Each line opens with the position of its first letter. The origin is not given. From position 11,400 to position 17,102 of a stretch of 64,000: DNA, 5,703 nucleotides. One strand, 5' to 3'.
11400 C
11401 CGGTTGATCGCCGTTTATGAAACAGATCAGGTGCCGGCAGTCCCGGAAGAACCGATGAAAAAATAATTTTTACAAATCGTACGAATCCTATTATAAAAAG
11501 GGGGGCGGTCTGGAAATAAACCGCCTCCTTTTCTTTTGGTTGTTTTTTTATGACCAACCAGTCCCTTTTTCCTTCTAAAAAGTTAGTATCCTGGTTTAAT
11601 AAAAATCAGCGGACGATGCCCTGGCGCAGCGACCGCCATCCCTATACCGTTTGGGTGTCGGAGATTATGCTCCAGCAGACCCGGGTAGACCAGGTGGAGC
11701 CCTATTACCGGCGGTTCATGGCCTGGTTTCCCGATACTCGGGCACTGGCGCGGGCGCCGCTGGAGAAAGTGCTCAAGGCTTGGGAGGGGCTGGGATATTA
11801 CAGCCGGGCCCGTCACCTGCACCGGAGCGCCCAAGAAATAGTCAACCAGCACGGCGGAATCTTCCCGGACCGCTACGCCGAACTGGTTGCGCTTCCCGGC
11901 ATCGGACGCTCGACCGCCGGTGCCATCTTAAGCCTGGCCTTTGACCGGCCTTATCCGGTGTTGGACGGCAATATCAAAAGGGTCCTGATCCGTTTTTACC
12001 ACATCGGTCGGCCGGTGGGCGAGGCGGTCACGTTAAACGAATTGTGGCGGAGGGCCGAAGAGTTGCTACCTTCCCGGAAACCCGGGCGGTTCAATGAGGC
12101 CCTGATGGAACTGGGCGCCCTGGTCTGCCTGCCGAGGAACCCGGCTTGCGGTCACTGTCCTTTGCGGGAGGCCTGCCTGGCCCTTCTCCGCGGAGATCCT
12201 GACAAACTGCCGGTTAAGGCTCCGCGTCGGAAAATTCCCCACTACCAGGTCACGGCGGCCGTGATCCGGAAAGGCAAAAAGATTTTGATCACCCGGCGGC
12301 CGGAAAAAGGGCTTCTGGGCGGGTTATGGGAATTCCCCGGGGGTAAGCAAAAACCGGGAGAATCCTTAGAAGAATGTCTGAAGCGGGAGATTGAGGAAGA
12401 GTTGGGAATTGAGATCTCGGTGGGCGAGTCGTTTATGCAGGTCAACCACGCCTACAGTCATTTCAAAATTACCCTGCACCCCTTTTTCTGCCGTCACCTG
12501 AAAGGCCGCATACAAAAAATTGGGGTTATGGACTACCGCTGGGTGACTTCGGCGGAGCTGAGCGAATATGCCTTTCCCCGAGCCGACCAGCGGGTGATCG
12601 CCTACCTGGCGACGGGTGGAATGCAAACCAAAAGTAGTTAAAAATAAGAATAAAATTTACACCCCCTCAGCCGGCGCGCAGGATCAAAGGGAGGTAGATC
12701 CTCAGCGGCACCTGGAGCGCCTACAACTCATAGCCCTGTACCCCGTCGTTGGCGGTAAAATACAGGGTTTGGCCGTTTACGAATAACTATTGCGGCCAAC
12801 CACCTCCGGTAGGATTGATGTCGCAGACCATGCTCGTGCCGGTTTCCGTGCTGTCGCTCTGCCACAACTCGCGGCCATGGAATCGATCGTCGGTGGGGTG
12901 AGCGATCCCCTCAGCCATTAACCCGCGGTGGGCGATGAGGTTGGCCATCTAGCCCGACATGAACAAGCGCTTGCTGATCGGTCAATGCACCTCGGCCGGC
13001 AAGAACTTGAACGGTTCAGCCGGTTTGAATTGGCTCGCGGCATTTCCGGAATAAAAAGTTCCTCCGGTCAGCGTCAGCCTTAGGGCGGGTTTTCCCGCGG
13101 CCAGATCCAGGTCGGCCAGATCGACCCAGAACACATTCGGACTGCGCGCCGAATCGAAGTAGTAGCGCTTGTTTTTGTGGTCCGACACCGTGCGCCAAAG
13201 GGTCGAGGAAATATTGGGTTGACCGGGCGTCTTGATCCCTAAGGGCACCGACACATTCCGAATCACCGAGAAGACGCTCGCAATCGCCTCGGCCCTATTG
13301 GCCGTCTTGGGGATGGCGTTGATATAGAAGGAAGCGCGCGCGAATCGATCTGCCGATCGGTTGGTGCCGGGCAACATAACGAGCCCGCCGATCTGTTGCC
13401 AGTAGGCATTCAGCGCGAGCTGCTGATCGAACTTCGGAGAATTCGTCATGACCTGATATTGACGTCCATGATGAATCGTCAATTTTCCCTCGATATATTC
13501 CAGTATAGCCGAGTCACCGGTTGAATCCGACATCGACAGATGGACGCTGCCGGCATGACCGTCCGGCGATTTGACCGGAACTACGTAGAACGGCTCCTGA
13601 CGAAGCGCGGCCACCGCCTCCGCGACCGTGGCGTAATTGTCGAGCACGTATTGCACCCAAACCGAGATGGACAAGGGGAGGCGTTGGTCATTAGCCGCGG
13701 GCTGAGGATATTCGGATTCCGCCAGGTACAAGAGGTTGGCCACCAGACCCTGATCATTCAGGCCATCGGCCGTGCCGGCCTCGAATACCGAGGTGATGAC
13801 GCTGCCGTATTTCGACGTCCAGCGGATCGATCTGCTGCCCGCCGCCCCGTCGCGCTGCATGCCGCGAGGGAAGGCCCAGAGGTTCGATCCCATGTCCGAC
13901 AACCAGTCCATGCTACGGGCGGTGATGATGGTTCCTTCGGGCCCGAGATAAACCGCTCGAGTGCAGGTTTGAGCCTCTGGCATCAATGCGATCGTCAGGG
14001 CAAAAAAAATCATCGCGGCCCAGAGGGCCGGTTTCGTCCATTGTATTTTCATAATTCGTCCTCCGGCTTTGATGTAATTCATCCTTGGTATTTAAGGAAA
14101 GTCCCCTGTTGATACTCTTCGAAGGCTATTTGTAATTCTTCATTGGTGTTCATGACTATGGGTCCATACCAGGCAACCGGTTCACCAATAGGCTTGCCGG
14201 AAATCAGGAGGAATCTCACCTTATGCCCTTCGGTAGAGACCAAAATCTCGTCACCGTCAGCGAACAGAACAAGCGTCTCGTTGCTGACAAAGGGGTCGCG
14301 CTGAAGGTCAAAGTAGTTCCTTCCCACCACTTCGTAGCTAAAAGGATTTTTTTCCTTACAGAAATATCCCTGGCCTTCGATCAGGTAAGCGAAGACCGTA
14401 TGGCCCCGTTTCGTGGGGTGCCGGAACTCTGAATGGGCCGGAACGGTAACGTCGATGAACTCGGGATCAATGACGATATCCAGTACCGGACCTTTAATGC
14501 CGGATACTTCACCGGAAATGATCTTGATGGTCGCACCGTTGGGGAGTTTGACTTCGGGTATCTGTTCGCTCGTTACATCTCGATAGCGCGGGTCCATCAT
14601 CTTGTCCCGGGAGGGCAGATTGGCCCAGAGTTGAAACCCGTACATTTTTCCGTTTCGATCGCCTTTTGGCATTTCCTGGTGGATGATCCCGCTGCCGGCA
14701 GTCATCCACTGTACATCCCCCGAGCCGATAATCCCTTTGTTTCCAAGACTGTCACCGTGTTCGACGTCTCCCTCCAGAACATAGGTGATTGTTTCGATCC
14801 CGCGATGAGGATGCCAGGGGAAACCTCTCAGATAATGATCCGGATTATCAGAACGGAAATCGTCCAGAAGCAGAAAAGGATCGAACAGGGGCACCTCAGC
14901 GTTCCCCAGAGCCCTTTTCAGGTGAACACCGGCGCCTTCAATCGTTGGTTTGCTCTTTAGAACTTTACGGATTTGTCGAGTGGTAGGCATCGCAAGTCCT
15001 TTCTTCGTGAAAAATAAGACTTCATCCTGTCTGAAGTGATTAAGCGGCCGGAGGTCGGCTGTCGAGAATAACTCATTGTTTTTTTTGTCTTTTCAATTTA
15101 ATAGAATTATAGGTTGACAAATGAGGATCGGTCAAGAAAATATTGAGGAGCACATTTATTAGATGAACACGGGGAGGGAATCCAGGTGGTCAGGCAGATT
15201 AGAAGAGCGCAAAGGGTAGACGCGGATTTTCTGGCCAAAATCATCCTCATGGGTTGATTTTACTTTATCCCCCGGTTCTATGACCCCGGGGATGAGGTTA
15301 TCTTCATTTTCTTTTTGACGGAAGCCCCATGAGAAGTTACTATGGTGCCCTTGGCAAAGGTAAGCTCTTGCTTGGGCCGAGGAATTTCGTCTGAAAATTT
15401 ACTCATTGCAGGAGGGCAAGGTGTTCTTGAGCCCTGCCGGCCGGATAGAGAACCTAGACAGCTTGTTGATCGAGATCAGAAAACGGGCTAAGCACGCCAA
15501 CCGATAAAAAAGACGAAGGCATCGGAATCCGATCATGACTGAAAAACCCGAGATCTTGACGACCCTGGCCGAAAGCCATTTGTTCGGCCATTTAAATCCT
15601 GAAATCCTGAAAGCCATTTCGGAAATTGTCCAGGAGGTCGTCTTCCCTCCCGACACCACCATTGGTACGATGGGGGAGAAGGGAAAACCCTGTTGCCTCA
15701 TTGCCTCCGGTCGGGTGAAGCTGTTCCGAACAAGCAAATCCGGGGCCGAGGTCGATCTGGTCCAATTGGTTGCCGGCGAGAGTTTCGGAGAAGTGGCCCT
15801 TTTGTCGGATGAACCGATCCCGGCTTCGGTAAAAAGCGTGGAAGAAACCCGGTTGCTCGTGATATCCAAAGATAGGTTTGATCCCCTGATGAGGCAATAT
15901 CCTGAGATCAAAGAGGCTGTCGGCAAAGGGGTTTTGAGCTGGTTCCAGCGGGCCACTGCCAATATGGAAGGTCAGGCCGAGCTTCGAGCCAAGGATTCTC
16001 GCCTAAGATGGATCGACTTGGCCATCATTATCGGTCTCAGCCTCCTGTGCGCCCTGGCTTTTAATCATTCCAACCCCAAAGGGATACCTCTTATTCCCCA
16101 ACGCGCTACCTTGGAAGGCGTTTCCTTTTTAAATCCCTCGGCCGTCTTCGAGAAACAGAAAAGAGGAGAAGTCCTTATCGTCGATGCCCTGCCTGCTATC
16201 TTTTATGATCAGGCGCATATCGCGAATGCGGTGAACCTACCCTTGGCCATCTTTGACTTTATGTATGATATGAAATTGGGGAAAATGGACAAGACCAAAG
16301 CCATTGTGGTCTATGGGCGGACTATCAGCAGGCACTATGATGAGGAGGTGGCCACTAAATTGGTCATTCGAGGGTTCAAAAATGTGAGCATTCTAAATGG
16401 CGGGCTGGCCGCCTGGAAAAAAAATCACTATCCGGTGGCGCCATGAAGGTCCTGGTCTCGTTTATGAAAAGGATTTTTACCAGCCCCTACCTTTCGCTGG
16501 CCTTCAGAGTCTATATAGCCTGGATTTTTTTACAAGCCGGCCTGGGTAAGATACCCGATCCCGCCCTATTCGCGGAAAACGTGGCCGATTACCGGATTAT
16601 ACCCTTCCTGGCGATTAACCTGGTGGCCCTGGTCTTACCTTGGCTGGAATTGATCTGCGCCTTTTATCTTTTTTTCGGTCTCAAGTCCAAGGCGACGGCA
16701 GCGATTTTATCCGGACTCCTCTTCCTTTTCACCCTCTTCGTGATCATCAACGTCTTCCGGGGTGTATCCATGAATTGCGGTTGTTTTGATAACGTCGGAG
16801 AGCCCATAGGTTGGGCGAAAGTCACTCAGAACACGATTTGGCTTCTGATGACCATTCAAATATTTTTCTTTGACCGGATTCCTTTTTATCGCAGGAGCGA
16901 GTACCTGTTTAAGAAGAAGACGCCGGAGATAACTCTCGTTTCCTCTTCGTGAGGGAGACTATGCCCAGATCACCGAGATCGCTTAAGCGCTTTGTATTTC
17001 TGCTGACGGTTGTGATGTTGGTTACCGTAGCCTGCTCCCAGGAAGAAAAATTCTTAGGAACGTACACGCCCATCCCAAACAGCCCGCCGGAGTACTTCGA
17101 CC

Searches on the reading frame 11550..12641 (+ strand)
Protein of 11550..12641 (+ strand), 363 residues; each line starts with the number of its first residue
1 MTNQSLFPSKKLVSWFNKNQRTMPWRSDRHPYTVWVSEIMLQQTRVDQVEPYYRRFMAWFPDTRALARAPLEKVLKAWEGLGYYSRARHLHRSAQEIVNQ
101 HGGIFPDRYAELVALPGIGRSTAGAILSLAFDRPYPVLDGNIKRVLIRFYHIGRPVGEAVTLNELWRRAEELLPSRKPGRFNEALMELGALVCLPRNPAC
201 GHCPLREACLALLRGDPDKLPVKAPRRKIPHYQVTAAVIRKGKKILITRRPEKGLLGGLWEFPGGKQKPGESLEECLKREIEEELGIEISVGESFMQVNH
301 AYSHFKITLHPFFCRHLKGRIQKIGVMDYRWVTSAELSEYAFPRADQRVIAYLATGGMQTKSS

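Call 51: search_protein_families(library=pfam, proteins=[window:11550-12641:+], max_evalue=0.00001)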
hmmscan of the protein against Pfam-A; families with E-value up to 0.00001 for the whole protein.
window:11550-12641:+ (363 aa): 4 families
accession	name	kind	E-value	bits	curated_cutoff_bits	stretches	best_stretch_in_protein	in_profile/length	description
PF14815.12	NUDIX_4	-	6.6e-34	116.5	35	1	235-351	1-112/113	NUDIX domain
PF00730.31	HhH-GPD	-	1.2e-20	74.3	26.2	1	36-166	1-103/108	HhH-GPD superfamily base excision DNA repair protein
PF00293.34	NUDIX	-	1e-16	61.6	21.1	1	233-350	5-131/134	NUDIX domain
PF00633.29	HHH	-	5.9e-09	35.8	24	1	101-128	2-29/30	Helix-hairpin-helix motif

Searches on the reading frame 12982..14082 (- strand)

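Call 51: search_protein_families(library=pfam, proteins=[window:12982-14082:-], max_evalue=0.00001)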
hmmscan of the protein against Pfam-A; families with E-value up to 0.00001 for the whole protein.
window:12982-14082:- (366 aa): 2 families
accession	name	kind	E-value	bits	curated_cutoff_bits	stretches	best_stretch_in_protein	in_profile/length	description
PF02275.23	CBAH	-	2.5e-45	155.9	20.4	1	40-328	1-309/316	Linear amide C-N hydrolases, choloylglycine hydrolase family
PF03417.21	AAT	-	1.4e-06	28.6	23.2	1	95-309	36-218/225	Acyl-coenzyme A:6-aminopenicillanic acid acyl-transferase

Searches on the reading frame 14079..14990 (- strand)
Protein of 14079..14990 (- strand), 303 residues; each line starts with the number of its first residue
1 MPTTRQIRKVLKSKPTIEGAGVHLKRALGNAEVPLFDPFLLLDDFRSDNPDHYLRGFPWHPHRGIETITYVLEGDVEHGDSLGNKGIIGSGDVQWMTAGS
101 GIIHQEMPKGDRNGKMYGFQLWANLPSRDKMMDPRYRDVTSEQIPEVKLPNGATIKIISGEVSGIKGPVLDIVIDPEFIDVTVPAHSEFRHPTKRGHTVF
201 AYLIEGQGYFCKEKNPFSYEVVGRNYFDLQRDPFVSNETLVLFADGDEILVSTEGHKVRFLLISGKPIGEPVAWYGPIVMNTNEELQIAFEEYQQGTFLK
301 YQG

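Call 51: search_protein_families(library=pfam, proteins=[window:14079-14990:-], max_evalue=0.00001)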
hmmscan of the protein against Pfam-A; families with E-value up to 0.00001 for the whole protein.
window:14079-14990:- (303 aa): 2 families
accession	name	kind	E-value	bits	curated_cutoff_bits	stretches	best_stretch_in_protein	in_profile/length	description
PF02678.22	Pirin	-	1.9e-34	118.4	26.1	1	22-122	2-107/108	Pirin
PF05726.19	Pirin_C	-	3.6e-26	92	27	1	179-298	2-102/103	Pirin C-terminal cupin domain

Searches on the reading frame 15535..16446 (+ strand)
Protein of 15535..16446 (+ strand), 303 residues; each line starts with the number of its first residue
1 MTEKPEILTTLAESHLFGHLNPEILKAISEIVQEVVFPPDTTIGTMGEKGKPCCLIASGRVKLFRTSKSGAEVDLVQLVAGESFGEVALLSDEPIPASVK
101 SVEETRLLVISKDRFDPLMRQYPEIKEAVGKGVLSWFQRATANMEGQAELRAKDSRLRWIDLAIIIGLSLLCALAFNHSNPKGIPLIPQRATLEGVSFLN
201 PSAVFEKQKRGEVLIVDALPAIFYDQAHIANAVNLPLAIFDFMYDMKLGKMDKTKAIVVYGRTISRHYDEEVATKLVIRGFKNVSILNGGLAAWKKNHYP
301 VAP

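Call 40: search_protein_families(library=pfam, proteins=[window:15535-16446:+], max_evalue=0.001)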
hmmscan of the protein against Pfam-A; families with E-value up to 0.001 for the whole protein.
window:15535-16446:+ (303 aa): 2 families
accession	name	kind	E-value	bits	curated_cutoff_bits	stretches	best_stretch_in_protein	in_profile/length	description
PF00027.35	cNMP_binding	-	8.2e-19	67.8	27.5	1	35-122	2-89/89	Cyclic nucleotide-binding domain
PF00581.25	Rhodanese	-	8.2e-13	49.1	22.2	1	206-296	7-101/102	Rhodanese-like domain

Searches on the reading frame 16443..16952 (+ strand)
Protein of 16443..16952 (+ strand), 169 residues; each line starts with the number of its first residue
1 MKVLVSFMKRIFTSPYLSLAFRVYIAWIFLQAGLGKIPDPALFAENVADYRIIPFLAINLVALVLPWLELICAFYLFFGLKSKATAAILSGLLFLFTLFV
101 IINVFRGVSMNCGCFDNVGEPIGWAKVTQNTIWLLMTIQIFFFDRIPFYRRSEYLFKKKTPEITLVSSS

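Call 40: search_protein_families(library=pfam, proteins=[window:16443-16952:+], max_evalue=0.001)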
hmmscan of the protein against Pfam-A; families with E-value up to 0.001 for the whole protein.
window:16443-16952:+ (169 aa): 2 families
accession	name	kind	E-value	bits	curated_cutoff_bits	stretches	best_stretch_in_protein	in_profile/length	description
PF07291.16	MauE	-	4.6e-24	85.6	27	1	15-138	2-123/128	Methylamine utilisation protein MauE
PF07681.17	DoxX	-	1.8e-07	32.2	23.6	1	19-100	3-83/85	DoxX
